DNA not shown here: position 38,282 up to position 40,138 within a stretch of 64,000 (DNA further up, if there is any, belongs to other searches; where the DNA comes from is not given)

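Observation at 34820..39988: Putative MurNAc-6-phosphate catabolic cluster built from non-canonical enzymes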

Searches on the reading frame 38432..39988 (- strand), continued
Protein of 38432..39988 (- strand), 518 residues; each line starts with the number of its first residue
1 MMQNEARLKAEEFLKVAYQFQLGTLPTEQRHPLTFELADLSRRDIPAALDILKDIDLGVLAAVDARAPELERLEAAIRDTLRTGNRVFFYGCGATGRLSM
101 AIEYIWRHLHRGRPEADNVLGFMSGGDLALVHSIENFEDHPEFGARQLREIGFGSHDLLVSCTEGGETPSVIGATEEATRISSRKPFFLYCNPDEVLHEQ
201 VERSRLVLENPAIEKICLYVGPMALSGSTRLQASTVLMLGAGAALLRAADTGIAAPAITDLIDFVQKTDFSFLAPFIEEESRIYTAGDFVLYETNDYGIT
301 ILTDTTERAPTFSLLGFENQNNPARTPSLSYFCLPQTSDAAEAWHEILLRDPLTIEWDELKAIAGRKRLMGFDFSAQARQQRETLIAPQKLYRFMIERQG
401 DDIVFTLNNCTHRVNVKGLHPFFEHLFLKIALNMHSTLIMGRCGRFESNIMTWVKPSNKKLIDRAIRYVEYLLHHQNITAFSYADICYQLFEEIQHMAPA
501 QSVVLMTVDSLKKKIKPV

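Call 28: search_protein_representatives(protein=window:38432-39988:-)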
Query: 518 residues. Proteins with E-value up to 0.001 (for the whole library): 2654; up to 1e-10: 1188; up to 1e-30: 425. The best 150 are listed.
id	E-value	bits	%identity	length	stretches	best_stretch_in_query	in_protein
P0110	2.4e-214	729.4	66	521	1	5-513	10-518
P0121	1.5e-152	525.5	50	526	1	6-512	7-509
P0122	6.3e-148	510.3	49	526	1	7-511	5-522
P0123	9.5e-148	509.7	49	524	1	7-518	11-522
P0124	2.0e-147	508.6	47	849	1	3-517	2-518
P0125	4.3e-146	504.3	50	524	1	7-514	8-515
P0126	1.2e-145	502.8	48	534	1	5-513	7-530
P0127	4.2e-145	501.0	46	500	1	12-513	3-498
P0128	3.8e-143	494.5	46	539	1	8-513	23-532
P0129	9.5e-142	489.9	48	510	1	9-509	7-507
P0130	2.4e-141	488.6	48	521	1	3-507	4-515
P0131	8.8e-141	486.7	47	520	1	2-495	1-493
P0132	3.0e-140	485.0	48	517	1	10-512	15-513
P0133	5.5e-139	480.8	50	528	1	10-492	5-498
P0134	1.2e-138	479.7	47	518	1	7-514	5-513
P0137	1.3e-136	472.9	46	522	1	7-514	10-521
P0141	2.1e-134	465.7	50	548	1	9-508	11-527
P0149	6.6e-132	457.4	46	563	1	4-513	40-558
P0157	1.4e-128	446.5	46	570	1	14-513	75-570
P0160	4.7e-127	441.4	44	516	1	6-509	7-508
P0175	6.2e-121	421.2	41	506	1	11-507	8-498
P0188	2.5e-116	406.0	42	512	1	10-515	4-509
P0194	7.9e-115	401.1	40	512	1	11-510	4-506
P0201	1.1e-112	394.0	41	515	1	5-507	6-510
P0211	3.2e-108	379.3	38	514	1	11-512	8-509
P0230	3.1e-102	359.6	40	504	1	6-507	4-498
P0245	6.8e-98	345.2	38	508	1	11-513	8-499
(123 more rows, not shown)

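Call 29: fold_search(model_id=the predicted structure, library=pdb)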
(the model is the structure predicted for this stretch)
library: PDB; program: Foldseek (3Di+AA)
matches with E <= 10: 799; with E <= 0.001: 99
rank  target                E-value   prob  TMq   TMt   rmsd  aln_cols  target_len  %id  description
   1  4bb9                  4.2e-12  1.00  0.57  0.50   9.4       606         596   17  Crystal structure of glucokinase regulatory protein complexed to fructose-1-phosphate (released 2013-05-15)
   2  4bba                  2.7e-11  1.00  0.58  0.51   9.4       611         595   16  Crystal structure of glucokinase regulatory protein complexed to phosphate (released 2013-05-15)
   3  4ly9_A                3.2e-11  1.00  0.59  0.53   9.9       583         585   17  Human GKRP complexed to AMG-1694 [(2R)-1,1,1-trifluoro-2-{4-[(2S)-2-{[(3S)-3-methylmorpholin-4-yl]methyl}-4-(thiophen- (released 2013-11-20)
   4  4lc9_A                4.4e-11  1.00  0.58  0.54  11.6       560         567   17  Structural Basis for Regulation of Human Glucokinase by Glucokinase Regulatory Protein (released 2013-09-04)
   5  3w0l_D                6.5e-11  1.00  0.59  0.54   7.7       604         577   16  The crystal structure of Xenopus Glucokinase and Glucokinase Regulatory Protein complex (released 2013-07-17)
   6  4ly9_B                3.4e-10  1.00  0.56  0.50   9.8       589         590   16  Human GKRP complexed to AMG-1694 [(2R)-1,1,1-trifluoro-2-{4-[(2S)-2-{[(3S)-3-methylmorpholin-4-yl]methyl}-4-(thiophen- (released 2013-11-20)
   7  3w0l_B                4.5e-10  1.00  0.61  0.54   9.1       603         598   14  The crystal structure of Xenopus Glucokinase and Glucokinase Regulatory Protein complex (released 2013-07-17)
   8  4s12_A                2.1e-09  1.00  0.37  0.63  11.6       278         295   26  1.55 Angstrom Crystal Structure of N-acetylmuramic acid 6-phosphate Etherase from Yersinia enterocolitica. (released 2015-01-21)
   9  4lzj_B                7.0e-09  1.00  0.37  0.62  13.4       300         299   20  Crystal Structure of MurQ from H.influenzae with bound inhibitor (released 2014-02-26)
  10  4lzj_D                2.3e-08  1.00  0.38  0.64  12.0       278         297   22  Crystal Structure of MurQ from H.influenzae with bound inhibitor (released 2014-02-26)
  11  4lzj_C                2.6e-08  1.00  0.37  0.65  16.7       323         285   19  Crystal Structure of MurQ from H.influenzae with bound inhibitor (released 2014-02-26)
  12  4s12_C                3.8e-08  1.00  0.37  0.65  11.1       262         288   26  1.55 Angstrom Crystal Structure of N-acetylmuramic acid 6-phosphate Etherase from Yersinia enterocolitica. (released 2015-01-21)
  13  1nri                  4.5e-08  1.00  0.37  0.75   3.2       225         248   24  Crystal Structure of Putative Phosphosugar Isomerase HI0754 from Haemophilus influenzae (released 2003-07-29)
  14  4m0d_A                5.0e-08  1.00  0.37  0.63   2.9       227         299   24  Crystal structure of MurQ from H.influenzae in apo form (released 2014-02-26)
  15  4lzj_A                5.7e-08  1.00  0.37  0.64  11.4       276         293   22  Crystal Structure of MurQ from H.influenzae with bound inhibitor (released 2014-02-26)
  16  4s12_B                6.0e-08  1.00  0.36  0.63   7.7       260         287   26  1.55 Angstrom Crystal Structure of N-acetylmuramic acid 6-phosphate Etherase from Yersinia enterocolitica. (released 2015-01-21)
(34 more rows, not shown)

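Call 35: search_protein_families(library=pfam, proteins=[L016:6284-7732:-, L034:6589-8004:+, P0092, P0124, P0149, P0157], max_evalue=0.001)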
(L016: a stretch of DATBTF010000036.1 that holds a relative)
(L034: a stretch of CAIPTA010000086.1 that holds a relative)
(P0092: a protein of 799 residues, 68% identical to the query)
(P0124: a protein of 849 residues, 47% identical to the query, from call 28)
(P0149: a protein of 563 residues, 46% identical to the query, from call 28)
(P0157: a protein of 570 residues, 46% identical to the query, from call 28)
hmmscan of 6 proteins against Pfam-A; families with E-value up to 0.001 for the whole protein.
L016:6284-7732:- (482 aa): 2 families
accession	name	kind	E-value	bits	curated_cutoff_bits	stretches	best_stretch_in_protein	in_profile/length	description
PF01565.28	FAD_binding_4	-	3.4e-40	137.4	26.4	1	66-202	3-138/139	FAD binding domain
PF02913.24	FAD-oxidase_C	-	5.1e-40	138.2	21.2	1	240-478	2-248/248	FAD linked oxidases, C-terminal domain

L034:6589-8004:+ (471 aa): 2 families
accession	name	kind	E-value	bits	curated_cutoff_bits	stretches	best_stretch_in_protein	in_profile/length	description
PF02913.24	FAD-oxidase_C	-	8.1e-48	163.7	21.2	1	220-467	2-248/248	FAD linked oxidases, C-terminal domain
PF01565.28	FAD_binding_4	-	9.7e-34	116.5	26.4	1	45-182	2-138/139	FAD binding domain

P0092 (799 aa): 3 families
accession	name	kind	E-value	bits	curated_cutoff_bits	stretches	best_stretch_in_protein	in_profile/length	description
PF22645.1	GKRP_SIS_N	-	2.6e-10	40.5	27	1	362-459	10-108/113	Glucokinase regulatory protein N-terminal SIS domain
PF02585.22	PIG-L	-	5.4e-09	37.1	28.2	1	5-136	2-128/129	GlcNAc-PI de-N-acetylase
PF13580.11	SIS_2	-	6.4e-06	26.7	27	1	349-465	15-128/138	SIS domain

P0124 (849 aa): 3 families
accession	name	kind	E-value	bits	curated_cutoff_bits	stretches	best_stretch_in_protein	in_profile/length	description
PF22645.1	GKRP_SIS_N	-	1.7e-11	44.3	27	1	81-176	14-108/113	Glucokinase regulatory protein N-terminal SIS domain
PF02265.22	S1-P1_nuclease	-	2.5e-06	28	29.5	0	541-610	1-76/258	S1/P1 Nuclease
PF13580.11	SIS_2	-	1.5e-05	25.5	27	1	61-182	13-128/138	SIS domain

P0149 (563 aa): 2 families
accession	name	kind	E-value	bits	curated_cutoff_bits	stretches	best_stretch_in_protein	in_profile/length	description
PF22645.1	GKRP_SIS_N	-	6.4e-10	39.2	27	1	110-211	6-108/113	Glucokinase regulatory protein N-terminal SIS domain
PF13580.11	SIS_2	-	8e-06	26.4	27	1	97-218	12-129/138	SIS domain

P0157 (570 aa): 2 families
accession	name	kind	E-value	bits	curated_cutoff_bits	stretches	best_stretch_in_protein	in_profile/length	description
PF22645.1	GKRP_SIS_N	-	1.3e-11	44.7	27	1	134-236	2-109/113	Glucokinase regulatory protein N-terminal SIS domain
PF13580.11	SIS_2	-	9.4e-08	32.6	27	1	126-241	16-128/138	SIS domain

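Call 36: search_protein_families(library=ncbifam, proteins=[L016:6284-7732:-, L034:6589-8004:+, L033:3964-5355:+], max_evalue=0.001)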
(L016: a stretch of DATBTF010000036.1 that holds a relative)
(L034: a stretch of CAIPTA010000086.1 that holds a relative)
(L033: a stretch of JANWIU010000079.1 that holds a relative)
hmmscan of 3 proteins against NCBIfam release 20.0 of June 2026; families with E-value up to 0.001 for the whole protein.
L016:6284-7732:- (482 aa): 11 families
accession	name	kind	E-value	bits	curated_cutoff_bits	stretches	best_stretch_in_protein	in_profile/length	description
TIGR00387.1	glcD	equivalog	1.8e-80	270.8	567.9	1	67-477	1-413/413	glycolate oxidase subunit GlcD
NF008408.0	PRK11230.1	equivalog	4.8e-53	180.3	897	1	18-479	10-472/499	glycolate oxidase subunit GlcD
NF049975.1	2HglutDHaseYdiJ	equivalog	4.4e-38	130.7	1350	2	24-202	13-192/1018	D-2-hydroxyglutarate dehydrogenase YdiJ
NF008439.0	PRK11282.1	equivalog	6.6e-21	74.5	284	1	74-266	9-200/358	glycolate oxidase subunit GlcE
NF053785.1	DcplphribOxDprE1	equivalog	1.6e-15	57.3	500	1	63-239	14-183/449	decaprenylphosphoryl-beta-D-ribose oxidase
TIGR01678.1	FAD_lactone_ox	subfamily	1e-13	51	396.8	1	63-301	14-240/438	sugar 1,4-lactone oxidase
TIGR01677.1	pln_FAD_oxido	subfamily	1.3e-07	30.6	383.1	1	63-241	33-216/560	FAD-dependent oxidoreductase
TIGR01676.1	GLDHase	equivalog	2.9e-06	26.4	458.25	1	67-196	65-190/541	L-galactonolactone dehydrogenase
NF010480.0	PRK13905.1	equivalog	7.1e-06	25.1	259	1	67-203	37-165/303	UDP-N-acetylmuramate dehydrogenase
TIGR01679.1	bact_FAD_ox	subfamily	9e-06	24.8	292.25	1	56-235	4-171/419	FAD-linked oxidoreductase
NF041226.1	BagK_FevA1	equivalog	0.00062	18.3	800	1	66-199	43-171/453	bagremycin/ferroverdin biosynthesis FAD-dependent oxygenase BagK/FevA1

L034:6589-8004:+ (471 aa): 8 families
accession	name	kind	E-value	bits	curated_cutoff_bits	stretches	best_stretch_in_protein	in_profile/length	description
TIGR00387.1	glcD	equivalog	4e-84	282.8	567.9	1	48-466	2-413/413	glycolate oxidase subunit GlcD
NF008408.0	PRK11230.1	equivalog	1.2e-42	146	897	1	40-469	52-473/499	glycolate oxidase subunit GlcD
NF049975.1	2HglutDHaseYdiJ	equivalog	5.3e-31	107.2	1350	2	45-181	53-191/1018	D-2-hydroxyglutarate dehydrogenase YdiJ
NF008439.0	PRK11282.1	equivalog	7.6e-14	51.3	284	1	140-302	94-256/358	glycolate oxidase subunit GlcE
TIGR01678.1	FAD_lactone_ox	subfamily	3.3e-08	32.9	396.8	1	35-215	6-177/438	sugar 1,4-lactone oxidase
TIGR01677.1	pln_FAD_oxido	subfamily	3.1e-06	26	383.1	1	31-216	22-211/560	FAD-dependent oxidoreductase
NF053785.1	DcplphribOxDprE1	equivalog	2.1e-05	23.9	500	1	36-219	8-183/449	decaprenylphosphoryl-beta-D-ribose oxidase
TIGR01679.1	bact_FAD_ox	subfamily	8.8e-05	21.6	292.25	1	35-188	3-149/419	FAD-linked oxidoreductase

L033:3964-5355:+ (463 aa): 8 families
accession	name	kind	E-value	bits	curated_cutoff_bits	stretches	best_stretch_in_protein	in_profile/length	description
TIGR00387.1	glcD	equivalog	2.4e-88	296.8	567.9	1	48-459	2-413/413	glycolate oxidase subunit GlcD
NF008408.0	PRK11230.1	equivalog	4.9e-53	180.3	897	1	24-461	36-472/499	glycolate oxidase subunit GlcD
NF049975.1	2HglutDHaseYdiJ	equivalog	1.5e-34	119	1350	3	43-182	51-192/1018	D-2-hydroxyglutarate dehydrogenase YdiJ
NF008439.0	PRK11282.1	equivalog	1.1e-20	73.8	284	1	74-251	29-204/358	glycolate oxidase subunit GlcE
TIGR01678.1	FAD_lactone_ox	subfamily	5.2e-15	55.3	396.8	1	34-218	5-180/438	sugar 1,4-lactone oxidase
NF053785.1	DcplphribOxDprE1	equivalog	1.2e-13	51.1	500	1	36-263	8-222/449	decaprenylphosphoryl-beta-D-ribose oxidase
TIGR01679.1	bact_FAD_ox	subfamily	3.7e-06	26.1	292.25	1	35-218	3-174/419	FAD-linked oxidoreductase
TIGR01676.1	GLDHase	equivalog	0.00026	19.9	458.25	1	31-215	49-224/541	L-galactonolactone dehydrogenase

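Call 53: list_cluster_members(proteins=[P0121, P0122, P0125, P0127, P0133, P0141, P0175, P0194, P0211, P0245])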
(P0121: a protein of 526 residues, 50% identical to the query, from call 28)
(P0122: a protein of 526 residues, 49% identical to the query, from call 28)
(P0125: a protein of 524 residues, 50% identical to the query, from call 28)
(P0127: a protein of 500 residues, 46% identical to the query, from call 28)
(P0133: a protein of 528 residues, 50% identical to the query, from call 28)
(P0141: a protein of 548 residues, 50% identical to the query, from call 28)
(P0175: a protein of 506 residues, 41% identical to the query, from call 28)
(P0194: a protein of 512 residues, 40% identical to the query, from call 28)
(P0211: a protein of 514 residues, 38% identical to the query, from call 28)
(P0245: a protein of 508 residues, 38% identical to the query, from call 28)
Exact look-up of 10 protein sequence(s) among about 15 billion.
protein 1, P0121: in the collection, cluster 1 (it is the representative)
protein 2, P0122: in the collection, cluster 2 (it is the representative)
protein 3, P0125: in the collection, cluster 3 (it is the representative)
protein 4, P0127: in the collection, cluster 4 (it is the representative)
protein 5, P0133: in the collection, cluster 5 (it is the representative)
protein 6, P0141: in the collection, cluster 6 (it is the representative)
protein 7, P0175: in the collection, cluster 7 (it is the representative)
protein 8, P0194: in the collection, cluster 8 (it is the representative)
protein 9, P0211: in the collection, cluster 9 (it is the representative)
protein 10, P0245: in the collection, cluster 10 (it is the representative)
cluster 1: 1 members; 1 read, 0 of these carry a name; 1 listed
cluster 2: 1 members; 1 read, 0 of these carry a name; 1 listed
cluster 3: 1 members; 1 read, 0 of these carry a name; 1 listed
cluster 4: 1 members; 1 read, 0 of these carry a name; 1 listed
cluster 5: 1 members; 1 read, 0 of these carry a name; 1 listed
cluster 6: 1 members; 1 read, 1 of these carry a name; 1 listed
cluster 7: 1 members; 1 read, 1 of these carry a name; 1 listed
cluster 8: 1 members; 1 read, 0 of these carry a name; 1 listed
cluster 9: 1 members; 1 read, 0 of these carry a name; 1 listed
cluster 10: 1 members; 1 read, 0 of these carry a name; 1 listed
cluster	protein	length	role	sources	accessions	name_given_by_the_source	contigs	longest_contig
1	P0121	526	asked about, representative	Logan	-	-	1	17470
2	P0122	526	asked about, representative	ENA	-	-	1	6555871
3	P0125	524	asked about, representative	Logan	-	-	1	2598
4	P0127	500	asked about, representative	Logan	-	-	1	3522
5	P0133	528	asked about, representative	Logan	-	-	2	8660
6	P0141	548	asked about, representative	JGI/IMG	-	N-acetylmuramic acid 6-phosphate etherase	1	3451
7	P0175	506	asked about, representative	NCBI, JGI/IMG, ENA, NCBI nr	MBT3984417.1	MAG: hypothetical protein HOE90_23880 [Bacteriovoracaceae bacterium] | N-acetylmuramic acid 6-phosphate etherase | hypothetical protein [Bacteriovoracaceae bacterium]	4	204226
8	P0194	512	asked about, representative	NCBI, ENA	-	-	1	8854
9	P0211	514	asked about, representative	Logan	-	-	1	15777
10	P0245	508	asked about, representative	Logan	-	-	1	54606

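Call 54: find_encoding_contigs(protein=P0122, flank=8000, max_places=1)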
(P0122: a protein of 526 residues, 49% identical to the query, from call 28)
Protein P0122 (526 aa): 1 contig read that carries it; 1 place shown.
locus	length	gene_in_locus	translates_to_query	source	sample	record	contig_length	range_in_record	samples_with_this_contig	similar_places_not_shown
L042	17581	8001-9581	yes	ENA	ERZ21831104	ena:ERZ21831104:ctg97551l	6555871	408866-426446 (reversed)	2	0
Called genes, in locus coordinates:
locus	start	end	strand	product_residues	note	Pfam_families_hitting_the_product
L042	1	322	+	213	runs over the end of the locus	PF01470:Peptidase_C15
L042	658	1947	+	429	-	-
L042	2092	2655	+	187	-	-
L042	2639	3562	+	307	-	PF13353:Fer4_12 (weak), PF04055:Radical_SAM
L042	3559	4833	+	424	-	PF04055:Radical_SAM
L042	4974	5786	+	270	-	PF00882:Zn_dep_PLPC, PF13803:DUF4184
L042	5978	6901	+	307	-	PF00528:BPD_transp_1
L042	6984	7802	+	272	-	PF00528:BPD_transp_1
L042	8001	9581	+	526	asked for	PF13580:SIS_2 (weak), PF22645:GKRP_SIS_N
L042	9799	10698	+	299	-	PF00528:BPD_transp_1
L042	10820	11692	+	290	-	PF00528:BPD_transp_1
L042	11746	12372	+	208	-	PF00313:CSD, PF05901:Excalibur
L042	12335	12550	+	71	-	-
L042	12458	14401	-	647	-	PF06808:DctM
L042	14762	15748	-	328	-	PF12974:Phosphonate-bd (faint), PF16868:NMT1_3, PF09084:NMT1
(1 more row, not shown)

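Call 55: find_encoding_contigs(protein=P0175, flank=8000, max_places=1)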
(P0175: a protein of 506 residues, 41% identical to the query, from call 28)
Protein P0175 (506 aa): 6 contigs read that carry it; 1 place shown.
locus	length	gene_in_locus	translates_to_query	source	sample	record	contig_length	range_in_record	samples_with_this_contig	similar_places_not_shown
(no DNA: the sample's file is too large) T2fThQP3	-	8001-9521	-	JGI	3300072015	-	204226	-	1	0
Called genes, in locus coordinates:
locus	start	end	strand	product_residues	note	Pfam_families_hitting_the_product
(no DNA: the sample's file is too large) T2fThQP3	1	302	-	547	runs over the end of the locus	PF04932:Wzy_C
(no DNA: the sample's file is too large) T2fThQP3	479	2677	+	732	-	PF09134:Invasin_D3 (faint)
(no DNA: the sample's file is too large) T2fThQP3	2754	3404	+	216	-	PF14521:Aspzincin_M35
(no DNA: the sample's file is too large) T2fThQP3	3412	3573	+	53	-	-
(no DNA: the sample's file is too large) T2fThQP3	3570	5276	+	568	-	PF17816:PDZ_4, PF03572:Peptidase_S41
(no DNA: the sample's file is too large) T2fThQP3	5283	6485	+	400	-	PF08007:JmjC_2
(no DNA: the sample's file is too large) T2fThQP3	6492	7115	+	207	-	PF01300:Sua5_yciO_yrdC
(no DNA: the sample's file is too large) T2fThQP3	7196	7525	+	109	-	PF12840:HTH_20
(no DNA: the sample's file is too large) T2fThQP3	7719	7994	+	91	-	-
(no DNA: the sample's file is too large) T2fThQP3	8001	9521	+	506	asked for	PF22645:GKRP_SIS_N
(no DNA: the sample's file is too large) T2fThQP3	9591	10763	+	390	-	PF02771:Acyl-CoA_dh_N, PF02770:Acyl-CoA_dh_M, PF00441:Acyl-CoA_dh_1, PF08028:Acyl-CoA_dh_2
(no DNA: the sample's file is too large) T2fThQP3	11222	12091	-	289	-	PF01844:HNH, PF14279:HNH_5 (weak)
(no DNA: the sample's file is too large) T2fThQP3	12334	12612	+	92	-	-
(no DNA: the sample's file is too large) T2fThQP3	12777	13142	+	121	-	-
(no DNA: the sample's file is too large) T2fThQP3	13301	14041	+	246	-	PF01545:Cation_efflux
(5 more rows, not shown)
